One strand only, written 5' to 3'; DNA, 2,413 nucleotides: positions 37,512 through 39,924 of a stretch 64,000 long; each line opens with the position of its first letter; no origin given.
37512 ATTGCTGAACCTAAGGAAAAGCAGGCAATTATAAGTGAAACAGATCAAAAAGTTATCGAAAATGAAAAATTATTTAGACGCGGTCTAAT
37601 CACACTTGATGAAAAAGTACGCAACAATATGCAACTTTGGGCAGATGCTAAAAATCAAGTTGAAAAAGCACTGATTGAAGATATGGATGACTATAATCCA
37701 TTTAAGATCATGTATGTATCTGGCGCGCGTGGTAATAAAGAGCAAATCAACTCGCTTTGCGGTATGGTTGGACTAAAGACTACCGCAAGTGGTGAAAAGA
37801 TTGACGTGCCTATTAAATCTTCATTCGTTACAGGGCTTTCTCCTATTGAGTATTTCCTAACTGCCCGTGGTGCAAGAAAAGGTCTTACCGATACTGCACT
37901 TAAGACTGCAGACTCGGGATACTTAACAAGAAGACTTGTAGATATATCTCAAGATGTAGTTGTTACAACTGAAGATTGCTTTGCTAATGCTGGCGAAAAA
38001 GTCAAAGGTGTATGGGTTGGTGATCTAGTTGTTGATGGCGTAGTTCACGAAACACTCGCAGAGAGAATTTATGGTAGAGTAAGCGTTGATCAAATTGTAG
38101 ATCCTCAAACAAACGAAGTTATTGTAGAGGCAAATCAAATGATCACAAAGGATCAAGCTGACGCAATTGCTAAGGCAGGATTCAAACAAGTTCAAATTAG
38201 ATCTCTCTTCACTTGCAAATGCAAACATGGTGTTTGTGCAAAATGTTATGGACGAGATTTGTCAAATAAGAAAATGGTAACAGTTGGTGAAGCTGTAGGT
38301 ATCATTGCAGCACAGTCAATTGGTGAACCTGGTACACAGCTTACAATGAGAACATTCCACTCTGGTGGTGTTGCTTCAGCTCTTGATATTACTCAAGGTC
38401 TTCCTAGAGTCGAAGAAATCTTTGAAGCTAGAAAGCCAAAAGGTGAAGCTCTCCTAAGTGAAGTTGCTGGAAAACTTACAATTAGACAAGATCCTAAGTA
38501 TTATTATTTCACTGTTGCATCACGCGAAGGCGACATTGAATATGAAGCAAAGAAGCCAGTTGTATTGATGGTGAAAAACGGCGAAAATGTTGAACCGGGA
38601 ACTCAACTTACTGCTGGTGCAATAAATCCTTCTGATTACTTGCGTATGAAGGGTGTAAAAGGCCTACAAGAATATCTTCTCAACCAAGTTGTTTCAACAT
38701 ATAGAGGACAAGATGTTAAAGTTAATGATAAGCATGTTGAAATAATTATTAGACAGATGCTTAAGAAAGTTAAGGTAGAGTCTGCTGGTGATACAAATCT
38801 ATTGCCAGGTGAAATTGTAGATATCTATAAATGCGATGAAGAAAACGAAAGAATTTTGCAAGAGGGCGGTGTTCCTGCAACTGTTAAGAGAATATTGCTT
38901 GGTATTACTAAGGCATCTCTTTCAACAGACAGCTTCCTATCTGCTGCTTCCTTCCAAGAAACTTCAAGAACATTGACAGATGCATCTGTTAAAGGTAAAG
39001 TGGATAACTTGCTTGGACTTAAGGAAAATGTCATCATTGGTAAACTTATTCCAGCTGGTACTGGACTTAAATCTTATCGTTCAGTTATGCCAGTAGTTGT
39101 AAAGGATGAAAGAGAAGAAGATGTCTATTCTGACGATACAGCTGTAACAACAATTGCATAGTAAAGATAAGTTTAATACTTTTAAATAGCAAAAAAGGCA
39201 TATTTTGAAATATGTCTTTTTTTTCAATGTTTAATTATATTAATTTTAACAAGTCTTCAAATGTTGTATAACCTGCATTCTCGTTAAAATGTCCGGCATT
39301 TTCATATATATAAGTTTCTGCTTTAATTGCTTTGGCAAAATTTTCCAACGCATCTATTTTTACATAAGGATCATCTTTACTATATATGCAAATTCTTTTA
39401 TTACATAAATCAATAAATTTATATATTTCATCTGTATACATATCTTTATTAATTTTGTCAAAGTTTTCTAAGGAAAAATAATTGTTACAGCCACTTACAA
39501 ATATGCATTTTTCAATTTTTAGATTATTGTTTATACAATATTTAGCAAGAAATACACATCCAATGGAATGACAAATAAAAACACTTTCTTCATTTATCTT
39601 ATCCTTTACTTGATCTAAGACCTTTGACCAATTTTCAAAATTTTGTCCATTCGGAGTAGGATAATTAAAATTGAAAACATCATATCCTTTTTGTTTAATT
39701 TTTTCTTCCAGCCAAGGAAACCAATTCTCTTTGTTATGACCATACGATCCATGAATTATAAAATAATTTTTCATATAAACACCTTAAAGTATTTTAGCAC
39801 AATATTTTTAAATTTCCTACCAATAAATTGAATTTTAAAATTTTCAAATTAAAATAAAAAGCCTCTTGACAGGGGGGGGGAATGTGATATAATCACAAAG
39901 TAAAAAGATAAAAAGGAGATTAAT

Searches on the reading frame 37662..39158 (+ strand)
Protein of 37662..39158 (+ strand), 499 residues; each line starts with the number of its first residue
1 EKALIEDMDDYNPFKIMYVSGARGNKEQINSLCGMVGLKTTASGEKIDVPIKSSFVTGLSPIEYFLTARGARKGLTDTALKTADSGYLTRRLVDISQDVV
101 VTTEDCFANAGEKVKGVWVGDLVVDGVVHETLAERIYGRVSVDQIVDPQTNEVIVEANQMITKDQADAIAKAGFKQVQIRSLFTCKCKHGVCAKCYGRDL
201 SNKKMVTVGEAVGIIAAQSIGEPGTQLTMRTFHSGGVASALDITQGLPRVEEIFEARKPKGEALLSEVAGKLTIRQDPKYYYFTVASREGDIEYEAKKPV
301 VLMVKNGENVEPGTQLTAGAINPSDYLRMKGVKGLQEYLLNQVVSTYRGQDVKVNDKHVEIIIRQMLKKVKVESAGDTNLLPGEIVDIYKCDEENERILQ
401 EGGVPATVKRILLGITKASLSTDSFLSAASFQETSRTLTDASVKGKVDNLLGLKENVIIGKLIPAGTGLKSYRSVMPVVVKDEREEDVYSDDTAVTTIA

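Call 24: find_related_loci(query=window:37662-39158:+, collection=genome_contigs, flank=10000)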
Query window:37662-39158:+ (499 aa) in genome_contigs; peptide patterns used: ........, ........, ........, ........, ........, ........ (x = any residue, [..] = any of these).
40 stretches matched a pattern; 16 encode a relative of the query (tblastn E <= 1e-3); 16 distinct loci.
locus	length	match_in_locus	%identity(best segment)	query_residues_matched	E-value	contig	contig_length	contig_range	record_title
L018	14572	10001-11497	99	1-499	0e+0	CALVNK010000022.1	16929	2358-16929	MAG: uncultured Clostridia bacterium isolate BRZ_B__bin17 genome assembly, contig: BRZ_B__NODE_4292_length_16929_cov_4.3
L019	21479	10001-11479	92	1-492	0e+0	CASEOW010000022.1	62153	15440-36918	uncultured Firmicutes bacterium isolate Batch3_idba_bin.1294 genome assembly, contig: Batch3_idba_bin.1294.fa_k87_733694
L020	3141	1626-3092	90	1-489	0e+0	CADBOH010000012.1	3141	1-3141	MAG: uncultured Clostridiales bacterium isolate RUG14149 genome assembly, contig: RUG14149_asm_12, whole genome shotgun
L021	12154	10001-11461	86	1-487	0e+0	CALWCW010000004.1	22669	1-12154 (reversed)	MAG: uncultured Clostridia bacterium isolate E03__bin84 genome assembly, contig: E03__k127_5875686, whole genome shotgun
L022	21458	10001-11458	85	2-488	0e+0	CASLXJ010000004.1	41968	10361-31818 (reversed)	MAG: uncultured bacterium isolate 8-6_110307.18_1677752973 genome assembly, contig: NODE_287_length_41968_cov_4.123804,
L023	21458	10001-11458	85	2-488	0e+0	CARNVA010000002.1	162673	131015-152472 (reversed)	MAG TPA_asm: uncultured Eubacteriales bacterium isolate MGBC144555 genome assembly, contig: MGBC144555.2, whole genome s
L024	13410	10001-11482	83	1-495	0e+0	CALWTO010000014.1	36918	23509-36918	MAG: uncultured Clostridia bacterium isolate E19__bin314 genome assembly, contig: E19__k127_9637509, whole genome shotgu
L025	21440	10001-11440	84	3-483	0e+0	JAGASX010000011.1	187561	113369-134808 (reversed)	MAG: Clostridia bacterium isolate RGIG8744 Water_deer_Colon-4__c161761, whole genome shotgun sequence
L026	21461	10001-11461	80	4-490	0e+0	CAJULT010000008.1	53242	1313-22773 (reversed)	MAG TPA_asm: uncultured Christensenellaceae bacterium isolate MGBC157384 genome assembly, contig: MGBC157384.8, whole ge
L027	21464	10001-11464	79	1-488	0e+0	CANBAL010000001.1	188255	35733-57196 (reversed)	MAG TPA_asm: uncultured Clostridia bacterium isolate SRR15322609_bin.15_metawrap_v1.3_MAG genome assembly, contig: NODE.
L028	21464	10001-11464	79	1-488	0e+0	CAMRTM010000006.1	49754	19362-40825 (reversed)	MAG TPA_asm: uncultured Firmicutes bacterium isolate SRR13573576_bin.14_metawrap_v1.3_MAG genome assembly, contig: NODE.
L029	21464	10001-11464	78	1-488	0e+0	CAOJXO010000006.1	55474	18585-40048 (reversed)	MAG TPA_asm: uncultured Firmicutes bacterium isolate SRR15604611_bin.41_metawrap_v1.3_MAG genome assembly, contig: NODE.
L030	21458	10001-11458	78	1-486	0e+0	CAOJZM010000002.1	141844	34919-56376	MAG TPA_asm: uncultured Christensenella sp. isolate SRR17684625_bin.32_metawrap_v1.3_MAG genome assembly, contig: NODE.9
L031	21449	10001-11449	80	4-485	0e+0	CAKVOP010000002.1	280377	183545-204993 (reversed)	MAG: uncultured Clostridia bacterium isolate REFINED_METABAT215_TOP10_CONTIGS_1500_ASSEMBLY_K77_MERGED__Nepal_MoBio_Fibe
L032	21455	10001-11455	80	4-487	0e+0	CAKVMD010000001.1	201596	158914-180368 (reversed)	MAG: uncultured Clostridia bacterium isolate REFINED_METABAT215_TOP10_CONTIGS_1500_ASSEMBLY_K77_MERGED__Hadza_MoBio_hadz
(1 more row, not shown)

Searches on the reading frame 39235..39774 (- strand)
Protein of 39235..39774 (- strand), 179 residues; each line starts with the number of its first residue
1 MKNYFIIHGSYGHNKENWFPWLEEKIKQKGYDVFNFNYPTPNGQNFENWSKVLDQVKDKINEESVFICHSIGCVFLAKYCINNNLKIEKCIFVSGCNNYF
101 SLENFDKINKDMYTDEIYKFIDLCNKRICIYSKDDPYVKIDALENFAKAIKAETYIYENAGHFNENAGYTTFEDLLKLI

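Call 10: search_protein_families(library=pfam, proteins=[window:39235-39774:-], max_evalue=1)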
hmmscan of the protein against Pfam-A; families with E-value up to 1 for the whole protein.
window:39235-39774:- (179 aa): 6 families
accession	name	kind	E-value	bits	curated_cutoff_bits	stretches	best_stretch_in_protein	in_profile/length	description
PF06821.19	Ser_hydrolase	-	9e-23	81.5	22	1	5-177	2-168/172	Serine hydrolase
PF00561.26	Abhydrolase_1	-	1.7e-09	38.1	25.8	2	6-104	5-111/245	alpha/beta hydrolase fold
PF12695.13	Abhydrolase_5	-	0.00044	20.5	27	1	21-119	17-115/164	Alpha/beta hydrolase family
PF12146.15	Hydrolase_4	-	0.045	13.5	27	1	50-94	63-108/239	Serine aminopeptidase, S33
PF13676.11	TIR_2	-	0.061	14.2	28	1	10-48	4-42/122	TIR domain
PF24096.1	DUF7379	-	0.28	11.6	33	1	8-102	12-117/191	Domain of unknown function (DUF7379)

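Call 11: search_protein_families(library=ncbifam, proteins=[window:39235-39774:-], max_evalue=1)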
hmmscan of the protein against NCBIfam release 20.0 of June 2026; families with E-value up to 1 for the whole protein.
window:39235-39774:- (179 aa): 1 family
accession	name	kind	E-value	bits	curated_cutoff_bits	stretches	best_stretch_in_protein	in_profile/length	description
TIGR01250.1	pro_imino_pep_2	subfamily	0.0061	16.2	167.65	1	45-125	78-159/288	proline iminopeptidase-family hydrolase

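Call 56: search_protein_families(library=padloc, proteins=[window:39235-39774:-], max_evalue=1)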
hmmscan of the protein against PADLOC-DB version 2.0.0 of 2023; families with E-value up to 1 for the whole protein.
window:39235-39774:- (179 aa): 0 families
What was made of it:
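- On Any described protein family (Pfam, NCBIfam, PHROGs, PADLOC, PDB): PADLOC: none (call 56).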
